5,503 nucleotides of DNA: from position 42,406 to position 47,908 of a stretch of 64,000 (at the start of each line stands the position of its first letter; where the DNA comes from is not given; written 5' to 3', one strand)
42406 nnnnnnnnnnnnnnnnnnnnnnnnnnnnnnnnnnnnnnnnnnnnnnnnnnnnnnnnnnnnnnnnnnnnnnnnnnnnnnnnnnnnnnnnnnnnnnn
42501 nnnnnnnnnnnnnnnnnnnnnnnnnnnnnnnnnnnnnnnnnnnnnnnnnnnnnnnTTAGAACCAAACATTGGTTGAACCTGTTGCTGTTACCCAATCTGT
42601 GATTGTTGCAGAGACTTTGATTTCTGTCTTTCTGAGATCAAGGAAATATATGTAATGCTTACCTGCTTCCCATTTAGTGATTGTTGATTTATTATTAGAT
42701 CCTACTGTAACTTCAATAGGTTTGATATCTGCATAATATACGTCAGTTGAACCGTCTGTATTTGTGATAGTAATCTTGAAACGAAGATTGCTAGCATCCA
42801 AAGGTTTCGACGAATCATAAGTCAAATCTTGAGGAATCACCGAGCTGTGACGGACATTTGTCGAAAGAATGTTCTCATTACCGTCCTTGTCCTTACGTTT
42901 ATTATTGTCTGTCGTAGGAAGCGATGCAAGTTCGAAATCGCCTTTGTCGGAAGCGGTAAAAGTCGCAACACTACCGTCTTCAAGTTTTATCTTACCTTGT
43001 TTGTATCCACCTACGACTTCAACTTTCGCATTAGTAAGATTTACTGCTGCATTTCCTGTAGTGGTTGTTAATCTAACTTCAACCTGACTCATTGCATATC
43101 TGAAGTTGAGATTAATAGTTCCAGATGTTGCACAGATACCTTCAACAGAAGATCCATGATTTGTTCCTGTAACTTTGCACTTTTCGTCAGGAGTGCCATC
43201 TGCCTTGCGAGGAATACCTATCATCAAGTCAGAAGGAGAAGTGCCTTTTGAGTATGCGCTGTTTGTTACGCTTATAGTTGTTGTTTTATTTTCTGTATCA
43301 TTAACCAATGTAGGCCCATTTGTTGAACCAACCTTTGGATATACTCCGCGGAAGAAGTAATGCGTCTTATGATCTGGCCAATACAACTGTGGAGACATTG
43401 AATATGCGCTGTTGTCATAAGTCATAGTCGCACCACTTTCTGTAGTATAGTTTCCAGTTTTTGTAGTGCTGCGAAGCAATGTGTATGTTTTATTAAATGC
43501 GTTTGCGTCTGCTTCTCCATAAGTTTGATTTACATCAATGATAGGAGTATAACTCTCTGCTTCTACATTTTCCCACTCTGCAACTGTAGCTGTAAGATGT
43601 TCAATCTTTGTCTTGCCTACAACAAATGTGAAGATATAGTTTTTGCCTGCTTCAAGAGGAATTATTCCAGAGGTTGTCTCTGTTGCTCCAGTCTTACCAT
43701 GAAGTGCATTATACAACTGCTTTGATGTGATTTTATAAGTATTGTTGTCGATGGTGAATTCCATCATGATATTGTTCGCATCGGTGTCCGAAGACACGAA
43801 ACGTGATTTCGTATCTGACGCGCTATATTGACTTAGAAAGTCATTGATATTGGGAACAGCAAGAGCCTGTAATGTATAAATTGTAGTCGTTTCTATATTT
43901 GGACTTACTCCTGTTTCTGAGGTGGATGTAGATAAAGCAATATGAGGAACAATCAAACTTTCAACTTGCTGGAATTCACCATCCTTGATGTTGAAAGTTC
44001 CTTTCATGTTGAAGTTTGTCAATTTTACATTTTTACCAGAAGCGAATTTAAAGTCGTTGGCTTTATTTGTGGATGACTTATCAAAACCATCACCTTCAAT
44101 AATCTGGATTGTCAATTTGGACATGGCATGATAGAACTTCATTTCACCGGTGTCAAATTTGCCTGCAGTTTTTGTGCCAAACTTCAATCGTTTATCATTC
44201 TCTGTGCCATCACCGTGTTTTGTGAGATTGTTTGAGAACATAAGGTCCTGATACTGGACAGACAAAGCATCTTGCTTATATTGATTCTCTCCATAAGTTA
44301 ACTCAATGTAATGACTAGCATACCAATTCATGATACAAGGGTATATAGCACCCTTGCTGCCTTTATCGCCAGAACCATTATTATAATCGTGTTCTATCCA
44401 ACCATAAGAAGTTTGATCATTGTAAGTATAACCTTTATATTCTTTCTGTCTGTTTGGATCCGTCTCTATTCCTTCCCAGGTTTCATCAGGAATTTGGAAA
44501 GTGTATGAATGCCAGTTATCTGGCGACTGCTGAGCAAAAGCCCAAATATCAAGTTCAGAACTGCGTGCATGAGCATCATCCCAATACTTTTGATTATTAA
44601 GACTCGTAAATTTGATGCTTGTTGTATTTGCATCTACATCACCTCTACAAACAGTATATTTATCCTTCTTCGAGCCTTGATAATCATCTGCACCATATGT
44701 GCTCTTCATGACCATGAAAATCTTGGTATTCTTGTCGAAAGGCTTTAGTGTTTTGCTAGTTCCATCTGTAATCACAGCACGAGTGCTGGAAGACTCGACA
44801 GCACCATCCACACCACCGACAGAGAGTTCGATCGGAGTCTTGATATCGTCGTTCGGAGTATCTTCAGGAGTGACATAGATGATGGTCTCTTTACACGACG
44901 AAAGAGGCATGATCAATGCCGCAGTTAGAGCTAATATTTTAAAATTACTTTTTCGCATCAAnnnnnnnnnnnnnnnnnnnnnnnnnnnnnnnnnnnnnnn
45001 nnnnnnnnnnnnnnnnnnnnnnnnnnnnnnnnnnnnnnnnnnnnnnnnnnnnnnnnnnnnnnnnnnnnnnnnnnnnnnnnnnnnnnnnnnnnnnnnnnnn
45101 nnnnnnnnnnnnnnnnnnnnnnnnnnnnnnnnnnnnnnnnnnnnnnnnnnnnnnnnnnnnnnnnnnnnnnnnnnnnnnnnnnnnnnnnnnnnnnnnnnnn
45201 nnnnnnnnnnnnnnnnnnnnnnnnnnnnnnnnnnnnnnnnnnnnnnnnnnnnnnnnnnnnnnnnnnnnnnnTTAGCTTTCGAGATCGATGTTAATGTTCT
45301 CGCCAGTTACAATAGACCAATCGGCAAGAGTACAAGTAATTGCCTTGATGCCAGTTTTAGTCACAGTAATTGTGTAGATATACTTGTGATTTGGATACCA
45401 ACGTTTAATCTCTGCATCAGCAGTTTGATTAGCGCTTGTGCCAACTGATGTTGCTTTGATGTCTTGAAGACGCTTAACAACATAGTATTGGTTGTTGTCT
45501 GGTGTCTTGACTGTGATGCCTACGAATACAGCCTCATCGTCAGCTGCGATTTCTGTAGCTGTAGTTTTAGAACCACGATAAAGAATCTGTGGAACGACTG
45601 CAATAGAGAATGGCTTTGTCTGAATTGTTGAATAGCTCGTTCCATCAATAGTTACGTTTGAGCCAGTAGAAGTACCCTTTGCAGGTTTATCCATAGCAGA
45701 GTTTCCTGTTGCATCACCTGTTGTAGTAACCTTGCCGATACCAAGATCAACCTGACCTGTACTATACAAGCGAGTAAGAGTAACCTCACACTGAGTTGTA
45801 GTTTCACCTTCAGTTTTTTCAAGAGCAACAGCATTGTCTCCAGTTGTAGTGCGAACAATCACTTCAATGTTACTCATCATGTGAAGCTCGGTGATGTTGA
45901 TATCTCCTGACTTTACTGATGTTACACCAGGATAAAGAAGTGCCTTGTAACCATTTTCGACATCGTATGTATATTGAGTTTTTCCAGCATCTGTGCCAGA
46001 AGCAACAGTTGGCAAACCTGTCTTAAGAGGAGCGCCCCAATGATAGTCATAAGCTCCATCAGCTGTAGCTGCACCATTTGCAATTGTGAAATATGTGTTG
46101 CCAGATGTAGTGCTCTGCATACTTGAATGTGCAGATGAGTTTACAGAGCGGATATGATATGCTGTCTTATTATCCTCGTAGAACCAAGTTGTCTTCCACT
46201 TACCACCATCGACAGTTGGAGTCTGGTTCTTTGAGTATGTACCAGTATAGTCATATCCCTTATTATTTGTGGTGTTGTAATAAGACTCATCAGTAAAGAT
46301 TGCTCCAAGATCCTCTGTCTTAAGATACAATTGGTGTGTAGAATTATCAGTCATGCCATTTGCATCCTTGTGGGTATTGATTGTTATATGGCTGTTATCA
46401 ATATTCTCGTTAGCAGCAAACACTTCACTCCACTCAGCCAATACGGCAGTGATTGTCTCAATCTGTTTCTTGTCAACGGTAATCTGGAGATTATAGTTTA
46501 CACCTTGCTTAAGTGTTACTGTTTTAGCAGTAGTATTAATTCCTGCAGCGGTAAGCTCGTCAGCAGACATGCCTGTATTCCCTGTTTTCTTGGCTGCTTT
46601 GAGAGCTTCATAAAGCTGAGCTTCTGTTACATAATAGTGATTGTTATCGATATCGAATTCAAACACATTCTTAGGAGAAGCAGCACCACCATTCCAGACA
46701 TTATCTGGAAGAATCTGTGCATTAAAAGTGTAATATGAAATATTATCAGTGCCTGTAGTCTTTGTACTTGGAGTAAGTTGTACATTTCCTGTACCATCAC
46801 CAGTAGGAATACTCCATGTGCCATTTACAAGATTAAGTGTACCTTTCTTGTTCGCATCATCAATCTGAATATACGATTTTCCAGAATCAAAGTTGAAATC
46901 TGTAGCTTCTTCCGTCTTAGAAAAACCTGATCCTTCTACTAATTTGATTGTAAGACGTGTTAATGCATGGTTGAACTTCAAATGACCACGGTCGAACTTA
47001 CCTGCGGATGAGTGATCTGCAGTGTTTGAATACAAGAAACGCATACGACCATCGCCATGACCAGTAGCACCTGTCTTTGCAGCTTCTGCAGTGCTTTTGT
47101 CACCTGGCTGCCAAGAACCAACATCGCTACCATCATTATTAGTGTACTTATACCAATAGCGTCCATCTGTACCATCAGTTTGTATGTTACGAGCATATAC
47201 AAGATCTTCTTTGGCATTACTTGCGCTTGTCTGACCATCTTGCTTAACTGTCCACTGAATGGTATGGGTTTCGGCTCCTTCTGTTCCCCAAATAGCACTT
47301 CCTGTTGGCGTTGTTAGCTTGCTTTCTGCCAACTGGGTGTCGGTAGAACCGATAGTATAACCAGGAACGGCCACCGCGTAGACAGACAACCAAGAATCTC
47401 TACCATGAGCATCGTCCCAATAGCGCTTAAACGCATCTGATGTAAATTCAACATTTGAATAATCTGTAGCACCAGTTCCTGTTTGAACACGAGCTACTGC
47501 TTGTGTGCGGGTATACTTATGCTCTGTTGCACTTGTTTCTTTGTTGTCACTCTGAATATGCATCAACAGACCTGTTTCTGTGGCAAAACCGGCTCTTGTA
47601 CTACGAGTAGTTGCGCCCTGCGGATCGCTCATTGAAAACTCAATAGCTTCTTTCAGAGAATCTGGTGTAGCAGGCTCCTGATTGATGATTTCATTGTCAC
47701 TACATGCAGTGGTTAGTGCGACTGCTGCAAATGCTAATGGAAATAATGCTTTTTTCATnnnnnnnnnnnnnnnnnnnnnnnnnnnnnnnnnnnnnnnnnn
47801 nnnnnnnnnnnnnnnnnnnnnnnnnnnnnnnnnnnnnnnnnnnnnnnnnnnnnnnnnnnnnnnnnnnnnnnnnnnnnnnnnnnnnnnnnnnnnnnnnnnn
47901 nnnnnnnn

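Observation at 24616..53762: Giant 14-gene type V pilus-like locus: a DUF3575-like barrel plus 12 fimbrillin-superfamily lipoprotein paralogues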

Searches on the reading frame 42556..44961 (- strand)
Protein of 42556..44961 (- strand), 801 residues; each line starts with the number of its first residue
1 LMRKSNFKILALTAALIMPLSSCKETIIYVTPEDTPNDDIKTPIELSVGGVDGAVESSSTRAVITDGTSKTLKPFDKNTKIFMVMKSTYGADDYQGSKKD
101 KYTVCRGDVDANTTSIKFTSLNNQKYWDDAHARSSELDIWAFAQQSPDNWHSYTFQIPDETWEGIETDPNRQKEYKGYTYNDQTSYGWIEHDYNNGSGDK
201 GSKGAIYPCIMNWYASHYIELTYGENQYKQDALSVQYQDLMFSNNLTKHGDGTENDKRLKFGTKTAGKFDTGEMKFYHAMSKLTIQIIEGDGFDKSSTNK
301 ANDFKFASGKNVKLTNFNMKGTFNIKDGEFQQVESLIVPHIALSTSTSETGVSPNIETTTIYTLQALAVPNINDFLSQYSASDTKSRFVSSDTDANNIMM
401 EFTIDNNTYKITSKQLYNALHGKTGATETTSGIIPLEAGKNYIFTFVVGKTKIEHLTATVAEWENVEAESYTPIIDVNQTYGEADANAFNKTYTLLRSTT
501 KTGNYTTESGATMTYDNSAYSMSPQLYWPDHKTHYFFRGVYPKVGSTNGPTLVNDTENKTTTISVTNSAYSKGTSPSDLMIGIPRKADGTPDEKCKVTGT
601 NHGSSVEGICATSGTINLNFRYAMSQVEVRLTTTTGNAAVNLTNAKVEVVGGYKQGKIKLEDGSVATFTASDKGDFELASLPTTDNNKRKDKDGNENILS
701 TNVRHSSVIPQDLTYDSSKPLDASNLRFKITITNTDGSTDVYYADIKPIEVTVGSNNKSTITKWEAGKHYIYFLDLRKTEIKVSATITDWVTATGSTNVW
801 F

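Call 4: search_protein_families(library=pfam, proteins=[window:42556-44961:-], max_evalue=0.01)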
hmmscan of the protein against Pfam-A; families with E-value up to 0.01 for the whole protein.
window:42556-44961:- (801 aa): 1 family
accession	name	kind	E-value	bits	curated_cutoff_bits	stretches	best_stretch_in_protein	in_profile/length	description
PF13149.12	Mfa_like_1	-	1e-28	101.5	27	2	503-790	29-246/246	Fimbrillin-like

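Call 6: search_protein_families(library=ncbifam, proteins=[window:42556-44961:-], max_evalue=1)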
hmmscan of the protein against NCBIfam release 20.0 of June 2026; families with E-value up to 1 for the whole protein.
window:42556-44961:- (801 aa): 0 families

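Call 14: search_solved_structures(query=window:42556-44961:-, max_evalue=1)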
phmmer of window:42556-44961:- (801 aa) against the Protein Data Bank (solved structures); distinct sequences matched with E-value up to 1: 1.
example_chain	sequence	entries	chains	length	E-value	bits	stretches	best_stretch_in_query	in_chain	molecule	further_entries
4orz_C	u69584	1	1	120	0.19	13.4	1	80-143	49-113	single domain antibody sdAb19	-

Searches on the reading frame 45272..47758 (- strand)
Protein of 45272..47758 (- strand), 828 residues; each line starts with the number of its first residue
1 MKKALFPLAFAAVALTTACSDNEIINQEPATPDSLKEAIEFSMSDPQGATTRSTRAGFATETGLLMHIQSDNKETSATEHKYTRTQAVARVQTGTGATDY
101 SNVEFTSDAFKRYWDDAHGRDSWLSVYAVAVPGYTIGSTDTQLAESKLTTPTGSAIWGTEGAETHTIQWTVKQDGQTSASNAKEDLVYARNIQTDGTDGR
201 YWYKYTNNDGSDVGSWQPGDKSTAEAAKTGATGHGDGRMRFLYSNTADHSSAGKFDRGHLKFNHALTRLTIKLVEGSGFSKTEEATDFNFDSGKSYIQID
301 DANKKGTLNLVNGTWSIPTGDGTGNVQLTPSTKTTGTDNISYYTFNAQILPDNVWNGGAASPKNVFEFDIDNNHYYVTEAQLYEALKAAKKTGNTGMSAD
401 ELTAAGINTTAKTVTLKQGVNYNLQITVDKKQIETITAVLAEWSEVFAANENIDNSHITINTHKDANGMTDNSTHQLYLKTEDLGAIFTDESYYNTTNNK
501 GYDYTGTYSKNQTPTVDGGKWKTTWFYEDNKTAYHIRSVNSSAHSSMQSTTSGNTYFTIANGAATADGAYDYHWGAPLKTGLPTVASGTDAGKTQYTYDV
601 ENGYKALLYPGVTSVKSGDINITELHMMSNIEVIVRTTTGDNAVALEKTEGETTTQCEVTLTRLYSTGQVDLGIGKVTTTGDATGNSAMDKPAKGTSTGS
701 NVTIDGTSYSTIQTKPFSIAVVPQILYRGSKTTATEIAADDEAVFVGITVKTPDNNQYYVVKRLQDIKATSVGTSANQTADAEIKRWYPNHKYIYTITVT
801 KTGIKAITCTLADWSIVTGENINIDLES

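Call 4: search_protein_families(library=pfam, proteins=[window:45272-47758:-], max_evalue=0.01)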
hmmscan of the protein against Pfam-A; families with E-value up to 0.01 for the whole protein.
window:45272-47758:- (828 aa): 1 family
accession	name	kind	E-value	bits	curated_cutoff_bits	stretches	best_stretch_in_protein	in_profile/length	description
PF13149.12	Mfa_like_1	-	3.9e-11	43.9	27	1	199-443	45-246/246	Fimbrillin-like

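Call 6: search_protein_families(library=ncbifam, proteins=[window:45272-47758:-], max_evalue=1)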
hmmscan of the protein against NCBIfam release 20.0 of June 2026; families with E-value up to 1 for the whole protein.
window:45272-47758:- (828 aa): 0 families
